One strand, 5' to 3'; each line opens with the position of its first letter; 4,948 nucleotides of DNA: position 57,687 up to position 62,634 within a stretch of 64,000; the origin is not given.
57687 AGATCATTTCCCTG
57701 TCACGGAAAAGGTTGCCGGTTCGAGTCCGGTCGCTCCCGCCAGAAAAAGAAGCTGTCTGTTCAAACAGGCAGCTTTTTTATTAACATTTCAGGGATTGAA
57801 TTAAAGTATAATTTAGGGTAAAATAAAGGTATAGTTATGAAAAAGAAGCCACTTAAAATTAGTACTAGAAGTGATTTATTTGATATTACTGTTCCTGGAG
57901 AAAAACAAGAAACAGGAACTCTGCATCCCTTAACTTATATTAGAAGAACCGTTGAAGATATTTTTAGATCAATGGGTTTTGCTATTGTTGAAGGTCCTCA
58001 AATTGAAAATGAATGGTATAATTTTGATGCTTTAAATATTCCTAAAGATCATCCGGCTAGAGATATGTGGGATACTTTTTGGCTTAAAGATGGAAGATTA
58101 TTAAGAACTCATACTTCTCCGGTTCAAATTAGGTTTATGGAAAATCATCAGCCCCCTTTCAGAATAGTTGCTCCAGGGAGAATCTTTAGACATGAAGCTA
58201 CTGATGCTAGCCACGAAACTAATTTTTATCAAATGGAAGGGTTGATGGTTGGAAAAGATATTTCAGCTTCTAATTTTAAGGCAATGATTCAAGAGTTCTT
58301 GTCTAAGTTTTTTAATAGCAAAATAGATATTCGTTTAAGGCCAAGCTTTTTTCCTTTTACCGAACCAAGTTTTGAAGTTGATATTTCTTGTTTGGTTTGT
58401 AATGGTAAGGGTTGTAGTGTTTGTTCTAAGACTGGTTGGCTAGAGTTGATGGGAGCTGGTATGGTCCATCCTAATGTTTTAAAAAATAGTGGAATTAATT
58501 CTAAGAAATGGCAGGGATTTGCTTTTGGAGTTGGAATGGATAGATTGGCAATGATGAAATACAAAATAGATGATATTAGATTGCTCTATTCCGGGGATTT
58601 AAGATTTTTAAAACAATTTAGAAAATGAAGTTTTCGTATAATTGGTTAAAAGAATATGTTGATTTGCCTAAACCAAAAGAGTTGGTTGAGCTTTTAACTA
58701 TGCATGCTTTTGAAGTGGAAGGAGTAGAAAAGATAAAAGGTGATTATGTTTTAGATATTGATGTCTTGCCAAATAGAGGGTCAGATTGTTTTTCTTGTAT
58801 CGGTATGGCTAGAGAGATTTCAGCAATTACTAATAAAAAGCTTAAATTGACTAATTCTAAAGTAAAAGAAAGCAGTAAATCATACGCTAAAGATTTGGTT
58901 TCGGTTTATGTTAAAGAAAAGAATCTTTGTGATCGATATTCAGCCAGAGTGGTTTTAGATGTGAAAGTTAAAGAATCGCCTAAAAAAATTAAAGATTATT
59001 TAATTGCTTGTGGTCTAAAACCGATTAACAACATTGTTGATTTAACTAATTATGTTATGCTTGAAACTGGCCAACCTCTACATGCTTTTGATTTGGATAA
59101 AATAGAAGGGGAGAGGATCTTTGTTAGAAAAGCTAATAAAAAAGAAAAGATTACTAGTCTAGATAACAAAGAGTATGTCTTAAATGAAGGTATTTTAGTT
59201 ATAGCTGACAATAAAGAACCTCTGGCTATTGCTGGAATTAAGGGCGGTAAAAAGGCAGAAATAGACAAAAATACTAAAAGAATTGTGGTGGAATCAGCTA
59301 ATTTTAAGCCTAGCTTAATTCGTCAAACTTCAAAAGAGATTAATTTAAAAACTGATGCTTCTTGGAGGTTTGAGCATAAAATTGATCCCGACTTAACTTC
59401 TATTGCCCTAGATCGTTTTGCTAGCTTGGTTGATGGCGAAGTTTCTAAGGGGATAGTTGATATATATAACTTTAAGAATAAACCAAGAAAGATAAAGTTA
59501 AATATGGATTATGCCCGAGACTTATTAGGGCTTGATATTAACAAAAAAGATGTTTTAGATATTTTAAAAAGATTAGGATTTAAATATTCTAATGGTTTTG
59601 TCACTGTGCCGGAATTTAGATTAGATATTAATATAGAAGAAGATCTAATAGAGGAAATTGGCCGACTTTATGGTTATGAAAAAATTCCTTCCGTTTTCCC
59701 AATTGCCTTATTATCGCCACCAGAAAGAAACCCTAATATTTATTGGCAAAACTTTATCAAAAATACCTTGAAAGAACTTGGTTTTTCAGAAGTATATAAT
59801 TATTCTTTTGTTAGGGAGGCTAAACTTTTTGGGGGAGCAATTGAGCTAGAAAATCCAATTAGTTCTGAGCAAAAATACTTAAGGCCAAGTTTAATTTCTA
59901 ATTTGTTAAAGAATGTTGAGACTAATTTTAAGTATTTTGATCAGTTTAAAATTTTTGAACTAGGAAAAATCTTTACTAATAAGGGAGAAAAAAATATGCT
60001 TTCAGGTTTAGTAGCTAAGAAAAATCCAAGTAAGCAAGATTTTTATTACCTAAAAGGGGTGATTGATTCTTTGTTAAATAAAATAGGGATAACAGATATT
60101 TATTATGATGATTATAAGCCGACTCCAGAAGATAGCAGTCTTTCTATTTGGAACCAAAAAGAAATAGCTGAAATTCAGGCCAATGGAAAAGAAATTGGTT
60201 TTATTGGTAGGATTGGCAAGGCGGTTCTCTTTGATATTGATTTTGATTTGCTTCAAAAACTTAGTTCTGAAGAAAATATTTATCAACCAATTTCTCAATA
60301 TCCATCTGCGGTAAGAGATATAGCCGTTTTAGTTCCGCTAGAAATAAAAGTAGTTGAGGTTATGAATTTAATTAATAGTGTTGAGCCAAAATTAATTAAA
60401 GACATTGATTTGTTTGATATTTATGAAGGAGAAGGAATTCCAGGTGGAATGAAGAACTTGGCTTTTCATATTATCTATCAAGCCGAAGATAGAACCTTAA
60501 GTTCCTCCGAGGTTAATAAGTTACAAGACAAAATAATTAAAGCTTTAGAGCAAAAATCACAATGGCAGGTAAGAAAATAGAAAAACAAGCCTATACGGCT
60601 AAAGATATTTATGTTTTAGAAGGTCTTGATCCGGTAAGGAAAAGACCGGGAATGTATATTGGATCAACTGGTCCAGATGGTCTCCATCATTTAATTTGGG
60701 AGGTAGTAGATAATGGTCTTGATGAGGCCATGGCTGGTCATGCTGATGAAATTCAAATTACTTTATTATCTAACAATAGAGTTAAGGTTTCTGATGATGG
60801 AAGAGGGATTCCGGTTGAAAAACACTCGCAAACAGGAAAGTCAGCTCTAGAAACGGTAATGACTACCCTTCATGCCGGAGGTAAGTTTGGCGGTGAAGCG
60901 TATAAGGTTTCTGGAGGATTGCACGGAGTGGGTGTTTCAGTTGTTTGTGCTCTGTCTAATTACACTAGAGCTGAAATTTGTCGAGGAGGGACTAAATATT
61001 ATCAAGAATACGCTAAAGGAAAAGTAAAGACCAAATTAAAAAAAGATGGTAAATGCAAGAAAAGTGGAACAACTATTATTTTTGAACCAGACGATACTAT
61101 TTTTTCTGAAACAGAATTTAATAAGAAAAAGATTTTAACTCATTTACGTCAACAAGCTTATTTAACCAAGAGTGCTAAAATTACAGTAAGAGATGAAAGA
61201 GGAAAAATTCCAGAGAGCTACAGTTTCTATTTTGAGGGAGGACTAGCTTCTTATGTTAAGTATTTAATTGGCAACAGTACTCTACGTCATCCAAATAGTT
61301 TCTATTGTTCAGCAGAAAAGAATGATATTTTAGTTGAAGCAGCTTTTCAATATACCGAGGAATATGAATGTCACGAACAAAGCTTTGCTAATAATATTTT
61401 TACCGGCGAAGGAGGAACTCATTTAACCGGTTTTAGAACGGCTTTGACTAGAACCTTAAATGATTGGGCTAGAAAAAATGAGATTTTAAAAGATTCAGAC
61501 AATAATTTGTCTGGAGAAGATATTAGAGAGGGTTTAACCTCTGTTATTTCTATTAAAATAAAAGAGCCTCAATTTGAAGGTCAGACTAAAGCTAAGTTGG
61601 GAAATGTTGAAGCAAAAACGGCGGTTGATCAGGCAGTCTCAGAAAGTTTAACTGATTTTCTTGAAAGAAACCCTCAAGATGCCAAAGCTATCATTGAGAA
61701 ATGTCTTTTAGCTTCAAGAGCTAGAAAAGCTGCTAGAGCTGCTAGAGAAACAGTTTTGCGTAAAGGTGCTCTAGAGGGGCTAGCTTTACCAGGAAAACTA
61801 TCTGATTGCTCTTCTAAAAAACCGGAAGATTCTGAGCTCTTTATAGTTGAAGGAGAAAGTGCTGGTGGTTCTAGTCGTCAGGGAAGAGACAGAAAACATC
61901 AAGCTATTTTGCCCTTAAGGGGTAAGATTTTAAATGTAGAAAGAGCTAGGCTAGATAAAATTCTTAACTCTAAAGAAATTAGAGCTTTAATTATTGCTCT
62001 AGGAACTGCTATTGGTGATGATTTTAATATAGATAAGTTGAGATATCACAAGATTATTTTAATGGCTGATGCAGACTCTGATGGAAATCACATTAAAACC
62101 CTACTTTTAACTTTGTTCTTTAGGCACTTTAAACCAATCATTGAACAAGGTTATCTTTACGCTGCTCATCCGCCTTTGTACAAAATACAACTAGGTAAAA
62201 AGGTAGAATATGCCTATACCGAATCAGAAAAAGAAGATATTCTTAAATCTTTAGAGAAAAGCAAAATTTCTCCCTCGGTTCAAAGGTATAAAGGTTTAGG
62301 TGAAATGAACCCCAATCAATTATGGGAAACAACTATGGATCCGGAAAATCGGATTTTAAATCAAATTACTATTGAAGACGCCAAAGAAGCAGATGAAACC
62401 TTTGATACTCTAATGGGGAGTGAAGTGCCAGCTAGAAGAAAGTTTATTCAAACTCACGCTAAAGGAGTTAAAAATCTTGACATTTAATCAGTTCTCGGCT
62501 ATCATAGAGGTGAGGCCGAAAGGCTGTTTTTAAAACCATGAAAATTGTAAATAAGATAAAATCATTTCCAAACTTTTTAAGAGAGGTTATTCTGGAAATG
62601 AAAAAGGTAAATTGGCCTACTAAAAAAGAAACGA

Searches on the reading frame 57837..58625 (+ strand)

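Call 68: search_protein_families(library=pfam, proteins=[window:57837-58625:+], max_evalue=0.00001)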
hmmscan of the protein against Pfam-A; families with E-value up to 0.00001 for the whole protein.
window:57837-58625:+ (263 aa): 1 family
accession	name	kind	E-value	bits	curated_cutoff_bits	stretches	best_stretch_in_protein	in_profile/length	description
PF01409.25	tRNA-synt_2d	-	2.8e-101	338.6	19.8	1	15-261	2-246/246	tRNA synthetases class II core domain (F)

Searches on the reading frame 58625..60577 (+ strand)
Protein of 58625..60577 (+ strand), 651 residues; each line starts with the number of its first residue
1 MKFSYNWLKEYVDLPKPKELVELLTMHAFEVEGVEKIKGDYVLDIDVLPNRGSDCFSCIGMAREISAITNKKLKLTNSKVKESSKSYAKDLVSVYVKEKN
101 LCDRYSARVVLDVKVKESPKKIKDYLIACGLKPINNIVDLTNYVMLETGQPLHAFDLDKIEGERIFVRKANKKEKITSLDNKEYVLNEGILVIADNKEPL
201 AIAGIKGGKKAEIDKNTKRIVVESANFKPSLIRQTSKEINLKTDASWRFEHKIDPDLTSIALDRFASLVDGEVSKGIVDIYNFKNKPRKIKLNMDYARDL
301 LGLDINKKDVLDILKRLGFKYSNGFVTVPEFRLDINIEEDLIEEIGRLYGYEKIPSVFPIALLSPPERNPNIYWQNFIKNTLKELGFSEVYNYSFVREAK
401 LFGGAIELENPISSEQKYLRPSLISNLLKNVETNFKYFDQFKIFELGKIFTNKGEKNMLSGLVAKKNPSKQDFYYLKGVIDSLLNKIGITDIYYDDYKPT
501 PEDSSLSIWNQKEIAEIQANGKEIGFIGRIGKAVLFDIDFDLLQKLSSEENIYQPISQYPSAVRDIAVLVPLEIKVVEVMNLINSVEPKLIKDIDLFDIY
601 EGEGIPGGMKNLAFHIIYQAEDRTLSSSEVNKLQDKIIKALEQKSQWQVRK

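Call 68: search_protein_families(library=pfam, proteins=[window:58625-60577:+], max_evalue=0.00001)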
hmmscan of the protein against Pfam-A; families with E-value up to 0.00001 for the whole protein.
window:58625-60577:+ (651 aa): 4 families
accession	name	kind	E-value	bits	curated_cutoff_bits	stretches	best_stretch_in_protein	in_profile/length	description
PF03483.22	B3_4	-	7.8e-64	214.9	29.3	1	102-269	2-169/174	B3/4 domain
PF17759.6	tRNA_synthFbeta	-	2.2e-32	112.7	22.4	1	354-539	1-202/214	Phenylalanyl tRNA synthetase beta chain CLM domain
PF03147.19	FDX-ACB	-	2e-27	95.9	31.1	1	557-650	1-94/94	Ferredoxin-fold anticodon binding domain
PF03484.21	B5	-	2e-19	70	28.6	1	290-351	1-67/67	tRNA synthetase B5 domain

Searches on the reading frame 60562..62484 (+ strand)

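Call 68: search_protein_families(library=pfam, proteins=[window:60562-62484:+], max_evalue=0.00001)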
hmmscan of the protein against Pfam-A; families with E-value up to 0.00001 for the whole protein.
window:60562-62484:+ (641 aa): 4 families
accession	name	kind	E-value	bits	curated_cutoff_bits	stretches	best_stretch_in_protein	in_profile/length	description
PF00204.31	DNA_gyraseB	-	7.4e-59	198.5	27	1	227-396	1-172/173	DNA gyrase B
PF00986.26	DNA_gyraseB_C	-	3.4e-30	104.4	29.8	1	571-630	4-63/63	DNA gyrase B subunit, carboxyl terminus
PF01751.28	Toprim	-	2.3e-15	56.9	23.1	1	425-525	1-82/96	Toprim domain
PF02518.31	HATPase_c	-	3.5e-15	56.8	26.4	1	38-177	3-108/111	Histidine kinase-, DNA gyrase B-, and HSP90-like ATPase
